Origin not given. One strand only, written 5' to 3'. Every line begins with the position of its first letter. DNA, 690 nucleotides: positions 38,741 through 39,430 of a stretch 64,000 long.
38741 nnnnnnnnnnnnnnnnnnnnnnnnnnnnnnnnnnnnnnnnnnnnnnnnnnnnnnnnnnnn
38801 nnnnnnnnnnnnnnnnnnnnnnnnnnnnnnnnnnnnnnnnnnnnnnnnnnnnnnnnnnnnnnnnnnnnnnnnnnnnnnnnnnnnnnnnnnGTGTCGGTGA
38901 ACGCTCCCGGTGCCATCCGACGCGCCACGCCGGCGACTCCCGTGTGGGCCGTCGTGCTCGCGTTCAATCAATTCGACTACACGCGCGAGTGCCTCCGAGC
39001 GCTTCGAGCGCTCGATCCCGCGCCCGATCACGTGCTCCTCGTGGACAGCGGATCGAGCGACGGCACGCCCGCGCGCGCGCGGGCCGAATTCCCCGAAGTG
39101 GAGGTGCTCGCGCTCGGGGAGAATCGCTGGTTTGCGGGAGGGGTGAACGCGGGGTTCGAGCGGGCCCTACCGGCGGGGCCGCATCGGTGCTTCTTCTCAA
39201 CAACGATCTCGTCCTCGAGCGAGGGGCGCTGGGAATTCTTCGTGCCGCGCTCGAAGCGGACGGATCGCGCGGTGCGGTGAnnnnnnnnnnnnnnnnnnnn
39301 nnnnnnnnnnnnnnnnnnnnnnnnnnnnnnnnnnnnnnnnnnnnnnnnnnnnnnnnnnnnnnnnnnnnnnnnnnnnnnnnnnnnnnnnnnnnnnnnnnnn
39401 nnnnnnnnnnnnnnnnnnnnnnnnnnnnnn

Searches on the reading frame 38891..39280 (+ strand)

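Call 23: search_protein_families(library=pfam, proteins=[window:38891-39280:+], max_evalue=0.0001)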
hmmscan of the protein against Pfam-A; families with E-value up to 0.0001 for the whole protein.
window:38891-39280:+ (129 aa): 1 family
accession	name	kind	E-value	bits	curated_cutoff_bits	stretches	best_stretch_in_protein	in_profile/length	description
PF00535.33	Glycos_transf_2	-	2.8e-12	47.3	23.3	1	21-92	3-77/168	Glycosyl transferase family 2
